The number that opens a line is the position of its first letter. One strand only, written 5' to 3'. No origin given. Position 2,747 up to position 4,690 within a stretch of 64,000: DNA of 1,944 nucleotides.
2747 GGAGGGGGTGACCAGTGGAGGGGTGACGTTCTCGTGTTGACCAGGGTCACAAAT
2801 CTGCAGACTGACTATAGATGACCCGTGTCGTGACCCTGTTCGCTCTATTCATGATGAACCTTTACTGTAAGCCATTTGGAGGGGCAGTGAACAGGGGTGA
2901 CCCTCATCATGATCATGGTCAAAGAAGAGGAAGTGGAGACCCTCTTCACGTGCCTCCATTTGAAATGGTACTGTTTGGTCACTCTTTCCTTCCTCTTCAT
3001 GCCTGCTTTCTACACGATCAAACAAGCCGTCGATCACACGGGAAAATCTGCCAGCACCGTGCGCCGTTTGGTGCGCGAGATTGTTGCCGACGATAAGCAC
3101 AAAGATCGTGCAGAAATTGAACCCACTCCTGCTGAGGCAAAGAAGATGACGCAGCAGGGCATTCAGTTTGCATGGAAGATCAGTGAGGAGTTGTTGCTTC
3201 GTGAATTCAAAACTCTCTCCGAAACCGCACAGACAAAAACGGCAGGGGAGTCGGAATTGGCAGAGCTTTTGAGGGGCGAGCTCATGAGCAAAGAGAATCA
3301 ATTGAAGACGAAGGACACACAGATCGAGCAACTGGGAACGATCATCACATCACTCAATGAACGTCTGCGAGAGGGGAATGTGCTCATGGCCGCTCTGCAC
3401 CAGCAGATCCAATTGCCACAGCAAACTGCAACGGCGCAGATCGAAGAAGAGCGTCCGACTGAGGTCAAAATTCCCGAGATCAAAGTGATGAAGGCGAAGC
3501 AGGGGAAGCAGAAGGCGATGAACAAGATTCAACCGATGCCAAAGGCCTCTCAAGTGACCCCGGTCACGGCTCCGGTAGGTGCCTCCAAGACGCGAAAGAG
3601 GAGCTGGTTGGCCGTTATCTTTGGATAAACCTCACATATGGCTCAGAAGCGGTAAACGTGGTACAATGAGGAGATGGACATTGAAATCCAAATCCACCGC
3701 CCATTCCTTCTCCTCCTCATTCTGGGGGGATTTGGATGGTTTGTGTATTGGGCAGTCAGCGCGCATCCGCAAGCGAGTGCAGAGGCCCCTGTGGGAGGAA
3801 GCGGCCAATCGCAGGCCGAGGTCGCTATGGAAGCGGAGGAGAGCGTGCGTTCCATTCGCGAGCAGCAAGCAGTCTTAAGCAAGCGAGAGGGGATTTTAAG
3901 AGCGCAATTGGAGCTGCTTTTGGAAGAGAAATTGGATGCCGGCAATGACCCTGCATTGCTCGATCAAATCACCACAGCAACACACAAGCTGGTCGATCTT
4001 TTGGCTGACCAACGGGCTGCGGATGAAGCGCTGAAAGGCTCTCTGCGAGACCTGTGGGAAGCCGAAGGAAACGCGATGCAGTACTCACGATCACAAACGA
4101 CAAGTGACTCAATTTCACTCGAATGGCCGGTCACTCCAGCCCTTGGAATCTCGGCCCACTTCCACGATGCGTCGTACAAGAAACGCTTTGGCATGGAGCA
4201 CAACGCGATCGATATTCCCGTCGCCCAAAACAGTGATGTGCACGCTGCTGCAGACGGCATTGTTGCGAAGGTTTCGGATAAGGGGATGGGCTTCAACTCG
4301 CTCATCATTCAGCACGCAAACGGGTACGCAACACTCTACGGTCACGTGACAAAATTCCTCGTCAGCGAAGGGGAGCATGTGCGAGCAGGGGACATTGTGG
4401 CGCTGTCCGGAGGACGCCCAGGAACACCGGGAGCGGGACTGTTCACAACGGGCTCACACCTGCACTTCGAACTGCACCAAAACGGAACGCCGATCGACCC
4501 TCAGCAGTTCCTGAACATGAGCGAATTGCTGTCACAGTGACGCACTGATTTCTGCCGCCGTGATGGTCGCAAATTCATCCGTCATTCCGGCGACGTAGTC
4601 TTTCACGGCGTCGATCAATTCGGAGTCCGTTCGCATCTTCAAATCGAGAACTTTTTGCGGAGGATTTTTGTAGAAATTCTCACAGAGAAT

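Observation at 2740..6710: A 4-kb zone saturated with the hexamer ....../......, independent of strand and reading frame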

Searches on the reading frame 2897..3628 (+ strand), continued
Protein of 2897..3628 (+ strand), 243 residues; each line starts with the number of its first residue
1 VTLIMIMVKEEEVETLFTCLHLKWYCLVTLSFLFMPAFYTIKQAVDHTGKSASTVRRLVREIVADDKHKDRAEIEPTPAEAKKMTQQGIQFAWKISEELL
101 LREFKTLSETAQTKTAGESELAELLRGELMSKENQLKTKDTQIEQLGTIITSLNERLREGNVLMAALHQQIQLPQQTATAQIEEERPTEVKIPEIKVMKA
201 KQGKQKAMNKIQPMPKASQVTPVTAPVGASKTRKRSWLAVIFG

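Call 63: search_solved_structures(query=A3, max_evalue=1)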
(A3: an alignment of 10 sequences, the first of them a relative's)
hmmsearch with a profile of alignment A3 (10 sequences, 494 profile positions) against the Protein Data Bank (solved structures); distinct sequences matched with E-value up to 1: 1.
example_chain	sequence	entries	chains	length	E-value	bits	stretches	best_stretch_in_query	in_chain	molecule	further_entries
8r8q_A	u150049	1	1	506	0.89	11.5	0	33-79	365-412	Major facilitator superfamily domain-containing protein 1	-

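Call 64: search_protein_families(library=ncbifam, proteins=[L114:10579-12060:+, L109:10570-12057:+, L099:3028-4506:+, window:2999-3628:+, L114:10001-10579:+], max_evalue=0.1)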
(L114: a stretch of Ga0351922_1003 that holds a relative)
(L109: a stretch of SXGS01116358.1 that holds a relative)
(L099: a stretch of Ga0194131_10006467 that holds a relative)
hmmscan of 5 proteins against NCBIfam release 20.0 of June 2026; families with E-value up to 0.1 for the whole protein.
L114:10579-12060:+ (493 aa): 0 families

L109:10570-12057:+ (495 aa): 0 families

L099:3028-4506:+ (492 aa): 0 families

window:2999-3628:+ (209 aa): 2 families
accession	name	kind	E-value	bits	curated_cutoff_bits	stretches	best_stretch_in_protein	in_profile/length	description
NF008084.0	PRK10819.1-5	equivalog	0.0079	16.1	315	1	126-198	28-100/249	TonB system transport protein TonB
NF047488.1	Sig54regLEPBII2431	equivalog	0.016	15.6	175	1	47-70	80-103/112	LEPBI_I2431 family sigma-54 regulated protein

L114:10001-10579:+ (192 aa): 1 family
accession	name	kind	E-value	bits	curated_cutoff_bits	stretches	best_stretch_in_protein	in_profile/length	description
NF038291.1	rep_pAB02_ORF2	subfamily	0.07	13.5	85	0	97-191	77-172/172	plasmid replication DNA-binding protein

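Call 65: find_homologous_proteins(query=L109:10570-12057:+, max_evalue=0.00001)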
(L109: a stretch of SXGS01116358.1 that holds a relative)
Query L109:10570-12057:+ (495 aa): 373 proteins with E <= 0.00001 among 8000 candidates; the best 120 are listed.
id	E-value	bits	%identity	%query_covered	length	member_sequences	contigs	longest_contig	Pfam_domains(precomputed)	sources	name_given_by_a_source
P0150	0.0e+0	1024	89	100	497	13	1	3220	-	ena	-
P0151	0.0e+0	1017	88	100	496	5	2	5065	-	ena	-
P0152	1.0e-294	996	88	98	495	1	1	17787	-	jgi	jgi:hypothetical protein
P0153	1.4e-289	979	86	100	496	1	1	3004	-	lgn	-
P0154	3.4e-287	971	84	100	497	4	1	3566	-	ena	-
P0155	6.7e-270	914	80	100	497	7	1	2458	-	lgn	-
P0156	6.7e-266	901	91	86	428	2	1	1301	-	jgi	jgi:hypothetical protein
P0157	1.3e-265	900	77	100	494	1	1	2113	-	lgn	-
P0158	2.6e-260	882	75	100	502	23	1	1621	-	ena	-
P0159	3.4e-258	875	76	100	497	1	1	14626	-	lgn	-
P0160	7.0e-258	874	76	100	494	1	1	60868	-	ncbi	-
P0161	4.5e-256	868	77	97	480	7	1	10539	-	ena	-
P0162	1.4e-254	863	76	96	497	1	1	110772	-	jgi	jgi:hypothetical protein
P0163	1.5e-254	863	78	95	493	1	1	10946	-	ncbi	-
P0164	1.4e-253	860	75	97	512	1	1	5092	-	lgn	-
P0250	2.4e-209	714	64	97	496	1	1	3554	-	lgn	-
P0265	1.3e-205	702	79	76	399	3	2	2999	-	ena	-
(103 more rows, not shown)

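Call 94: search_protein_representatives(alignment_id=A2)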
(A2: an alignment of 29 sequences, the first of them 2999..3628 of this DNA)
Query: 29 sequences, 193 profile positions. Proteins with E-value up to 0.001 (for the whole library): 694; up to 1e-10: 275; up to 1e-30: 85. The best 150 are listed.
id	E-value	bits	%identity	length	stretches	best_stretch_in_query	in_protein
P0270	4.1e-74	264.8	-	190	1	1-192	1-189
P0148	1.6e-71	256.4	-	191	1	1-193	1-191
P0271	2.2e-69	249.4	-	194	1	1-193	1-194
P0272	3.9e-67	242.1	-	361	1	2-193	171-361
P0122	5.0e-66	238.4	-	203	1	1-193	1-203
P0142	8.1e-63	228.0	-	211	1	2-193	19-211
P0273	1.5e-62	227.1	-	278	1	1-193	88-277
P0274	1.6e-61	223.8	-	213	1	1-188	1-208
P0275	5.3e-61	222.1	-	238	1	2-193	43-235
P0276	2.0e-60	220.2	-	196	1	1-190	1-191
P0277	2.4e-60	219.9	-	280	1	2-192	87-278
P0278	6.2e-60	218.6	-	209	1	1-193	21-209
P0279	5.4e-59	215.5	-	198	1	2-193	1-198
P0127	4.7e-58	212.5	-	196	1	3-191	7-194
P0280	5.1e-58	212.3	-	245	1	2-193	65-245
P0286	1.1e-53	198.2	-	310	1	1-189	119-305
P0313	2.2e-40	154.8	-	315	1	26-137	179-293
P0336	5.3e-34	134.0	-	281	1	1-105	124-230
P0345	8.0e-32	126.9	-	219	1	3-180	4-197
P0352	2.2e-30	122.2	-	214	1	1-187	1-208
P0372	3.0e-27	111.9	-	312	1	1-103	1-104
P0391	1.7e-25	106.2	-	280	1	1-75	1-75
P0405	3.4e-24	102.0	-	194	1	1-188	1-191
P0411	1.8e-23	99.6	-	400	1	1-158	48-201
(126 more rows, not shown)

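Call 95: search_protein_families(library=pfam, proteins=[P0313, P0336, P0372, P0391, P0411, P0272, P0286, P0405, P0352, P0345], max_evalue=0.01)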
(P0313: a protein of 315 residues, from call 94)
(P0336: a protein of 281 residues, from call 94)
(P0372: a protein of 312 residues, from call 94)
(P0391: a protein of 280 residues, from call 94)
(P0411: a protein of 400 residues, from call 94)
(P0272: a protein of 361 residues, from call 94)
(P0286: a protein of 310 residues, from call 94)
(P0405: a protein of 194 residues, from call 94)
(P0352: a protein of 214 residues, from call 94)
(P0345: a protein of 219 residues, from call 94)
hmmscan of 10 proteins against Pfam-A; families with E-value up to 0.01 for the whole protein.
P0313 (315 aa): 0 families

P0336 (281 aa): 0 families

P0372 (312 aa): 1 family
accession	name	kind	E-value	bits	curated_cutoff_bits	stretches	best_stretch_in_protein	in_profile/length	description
PF13814.12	Replic_Relax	-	0.0019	18.7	25.3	1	118-173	130-176/191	Replication-relaxation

P0391 (280 aa): 1 family
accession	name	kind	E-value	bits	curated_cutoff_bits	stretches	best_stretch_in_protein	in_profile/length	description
PF00589.27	Phage_integrase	-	1.4e-09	38.4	27.1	1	90-203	53-168/172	Phage integrase family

P0411 (400 aa): 1 family
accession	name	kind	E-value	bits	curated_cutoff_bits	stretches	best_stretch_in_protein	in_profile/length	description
PF12728.13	HTH_17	-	0.0096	16.6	27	0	52-114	2-44/51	Helix-turn-helix domain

P0272 (361 aa): 0 families

P0286 (310 aa): 0 families

P0405 (194 aa): 2 families
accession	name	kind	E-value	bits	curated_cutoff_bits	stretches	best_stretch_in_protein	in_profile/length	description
PF12728.13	HTH_17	-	0.0032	18.1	27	1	4-27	1-24/51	Helix-turn-helix domain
PF23824.1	DUF7194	-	0.01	15.8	27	0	64-141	128-201/204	Family of unknown function (DUF7194)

P0352 (214 aa): 1 family
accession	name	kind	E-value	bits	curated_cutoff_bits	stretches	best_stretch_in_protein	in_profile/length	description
PF12728.13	HTH_17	-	0.0058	17.3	27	0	5-27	2-24/51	Helix-turn-helix domain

P0345 (219 aa): 0 families

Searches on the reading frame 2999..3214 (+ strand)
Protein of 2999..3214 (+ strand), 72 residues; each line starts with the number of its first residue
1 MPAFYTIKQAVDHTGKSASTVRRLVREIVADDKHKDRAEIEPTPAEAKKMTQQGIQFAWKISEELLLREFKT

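Call 86: search_solved_structures(query=A4, max_evalue=10, show_alignments=2)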
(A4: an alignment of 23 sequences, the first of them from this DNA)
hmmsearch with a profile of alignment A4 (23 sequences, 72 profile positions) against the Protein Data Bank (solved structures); distinct sequences matched with E-value up to 10: 7.
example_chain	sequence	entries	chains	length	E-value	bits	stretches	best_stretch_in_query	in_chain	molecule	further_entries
7dsu_A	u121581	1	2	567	0.4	13.9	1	28-69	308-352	Mbo45V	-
8g2z_0U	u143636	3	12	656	0.97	12.7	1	37-67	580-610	CFAP52A | Cilia- and flagella-associated protein 52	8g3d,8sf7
9tz5_3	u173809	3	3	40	1.5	12.1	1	7-38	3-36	Large ribosomal subunit protein bL36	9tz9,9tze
1k78_A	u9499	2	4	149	2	11.7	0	13-31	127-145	Paired Box Protein Pax5 | PAIRED BOX PROTEIN PAX-5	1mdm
1b5s_A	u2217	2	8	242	2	11.6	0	17-57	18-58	DIHYDROLIPOAMIDE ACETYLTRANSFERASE | Dihydrolipoyllysine-residue acetyltransferase component of pyruvate dehydrogenase complex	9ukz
7udl_A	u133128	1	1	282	3.4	10.9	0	5-30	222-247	Designed helical repeat protein (DHR) RPB_PLP1_R6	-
7udm_A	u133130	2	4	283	3.5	10.9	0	5-30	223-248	Designed helical repeat protein (DHR) RPB_PLP1_R6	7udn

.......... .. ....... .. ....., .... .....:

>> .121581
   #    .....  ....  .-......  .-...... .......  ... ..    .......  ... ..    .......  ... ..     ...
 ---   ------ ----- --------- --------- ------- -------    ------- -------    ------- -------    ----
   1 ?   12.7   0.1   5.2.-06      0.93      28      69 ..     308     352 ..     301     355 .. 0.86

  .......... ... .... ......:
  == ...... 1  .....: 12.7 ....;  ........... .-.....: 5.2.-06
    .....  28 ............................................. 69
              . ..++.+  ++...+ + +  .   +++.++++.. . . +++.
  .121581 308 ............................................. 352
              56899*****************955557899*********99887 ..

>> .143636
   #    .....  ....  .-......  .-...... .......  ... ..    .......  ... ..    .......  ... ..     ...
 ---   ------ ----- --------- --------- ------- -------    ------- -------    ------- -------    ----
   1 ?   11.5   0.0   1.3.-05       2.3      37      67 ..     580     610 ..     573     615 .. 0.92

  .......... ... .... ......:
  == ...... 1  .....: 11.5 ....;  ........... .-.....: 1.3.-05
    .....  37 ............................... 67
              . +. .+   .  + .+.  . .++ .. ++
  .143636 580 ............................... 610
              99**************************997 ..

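Call 96: predict_structure(alignment_id=A4)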
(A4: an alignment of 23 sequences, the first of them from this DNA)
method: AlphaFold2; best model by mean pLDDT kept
length: 72 residues; sequences in the alignment: 23
mean_pLDDT: 86.2   pTM: 0.67
mean pLDDT of the five models: 86.2, 86.0, 85.6, 85.4, 83.0
residues with pLDDT >= 90: 22; 70-90: 46; 50-70: 4; < 50: 0
segments of 3 or more residues with pLDDT < 50: none
pLDDT, mean of each block of 10 residues (from residue 1): 83 90 90 85 85 86 89 60
secondary structure, 60 per line:
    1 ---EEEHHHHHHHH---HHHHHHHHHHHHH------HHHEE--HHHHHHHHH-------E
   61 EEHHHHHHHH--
elements in order: E4-6 H7-14 H18-30 H44-52 E60-62 H63-70

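Call 98: fold_search(model_id=the predicted structure, library=pdb)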
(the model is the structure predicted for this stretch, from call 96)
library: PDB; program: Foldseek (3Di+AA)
matches with E <= 10: 78; with E <= 0.001: 0
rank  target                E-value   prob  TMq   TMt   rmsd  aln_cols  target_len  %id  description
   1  5i44_K                1.6e+00  0.15  0.37  0.39  12.3        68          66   16  Structure of RacA-DNA complex; P21 form (released 2016-05-04)
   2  3ucs_A                2.2e+00  0.25  0.45  0.35   4.8        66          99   17  Crystal structure of the complex between CBPA J-domain and CBPM (released 2013-07-03)
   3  8etg_n                2.7e+00  0.20  0.46  0.10   6.2        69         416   13  Fkbp39 associated 60S nascent ribosome State 3 (released 2022-11-30)
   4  4j2n_C                3.1e+00  0.25  0.46  0.57   4.0        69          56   16  Crystal Structure of mycobacteriophage Pukovnik Xis (released 2013-10-23)
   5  4j2n_A                3.1e+00  0.23  0.46  0.59   4.0        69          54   16  Crystal Structure of mycobacteriophage Pukovnik Xis (released 2013-10-23)
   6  1y6u_MODEL_1_A        3.5e+00  0.25  0.51  0.60   4.0        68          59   15  The Structure of the Excisionase (Xis) Protein from Conjugative Transposon Tn916 Provides Insights into the Re (released 2005-03-15)
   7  2xrn_A                4.3e+00  0.11  0.41  0.14   8.3        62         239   16  Crystal structure of TtgV (released 2010-12-01)
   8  2xrn_B                4.3e+00  0.11  0.41  0.14   8.3        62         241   16  Crystal structure of TtgV (released 2010-12-01)
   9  7nad_n                4.3e+00  0.10  0.41  0.31  14.6        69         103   23  State E2 nucleolar 60S ribosomal biogenesis intermediate - Spb4 local refinement model (released 2022-11-09)
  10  1sfx_B                4.9e+00  0.10  0.45  0.33   6.1        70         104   18  X-ray crystal structure of putative HTH transcription regulator from Archaeoglobus fulgidus (released 2004-08-03)
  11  4wf2                  4.9e+00  0.10  0.36  0.10   3.7        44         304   14  Structure of E. coli BirA G142A bound to biotinol-5'-AMP (released 2014-10-22)
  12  7uoo_n                5.3e+00  0.11  0.43  0.11   6.0        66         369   20  Nucleoplasmic pre-60S intermediate of the Nog2 containing pre-rotation state (released 2023-03-15)
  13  8esr_n                5.3e+00  0.11  0.45  0.10   6.1        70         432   13  Ytm1 associated nascent 60S ribosome (-fkbp39) State 2 (released 2022-11-30)
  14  7kfo                  5.3e+00  0.09  0.42  0.25   5.4        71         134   17  Crystal structure of the MarR family transcriptional regulator from Variovorax paradoxus bound to Indole 3 acetic acid (released 2021-11-10)
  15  7kfs                  5.3e+00  0.07  0.42  0.24   5.9        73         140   18  Crystal structure of the MarR family transcriptional regulator from Variovorax paradoxus bound to Benzoic Acid (released 2021-11-10)
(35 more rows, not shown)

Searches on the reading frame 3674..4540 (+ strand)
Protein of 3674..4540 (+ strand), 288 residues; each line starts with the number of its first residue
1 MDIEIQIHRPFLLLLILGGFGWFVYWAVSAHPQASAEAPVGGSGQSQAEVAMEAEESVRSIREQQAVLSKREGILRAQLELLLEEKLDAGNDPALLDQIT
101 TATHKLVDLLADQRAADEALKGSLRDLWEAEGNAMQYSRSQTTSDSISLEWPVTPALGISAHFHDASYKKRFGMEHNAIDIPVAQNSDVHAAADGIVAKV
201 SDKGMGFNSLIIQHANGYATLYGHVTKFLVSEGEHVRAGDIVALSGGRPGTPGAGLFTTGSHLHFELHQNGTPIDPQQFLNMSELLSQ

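Call 7: search_protein_families(library=pfam, proteins=[window:3674-4540:+], max_evalue=0.01)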
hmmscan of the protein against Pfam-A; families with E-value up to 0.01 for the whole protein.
window:3674-4540:+ (288 aa): 2 families
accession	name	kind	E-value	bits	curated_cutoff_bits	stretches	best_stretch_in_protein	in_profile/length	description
PF01551.29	Peptidase_M23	-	1.7e-24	86.3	28.7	1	175-276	2-96/96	Peptidase family M23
PF01333.25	Apocytochr_F_C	-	0.0069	16.9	30.4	0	186-242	2-60/118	Apocytochrome F, C-terminal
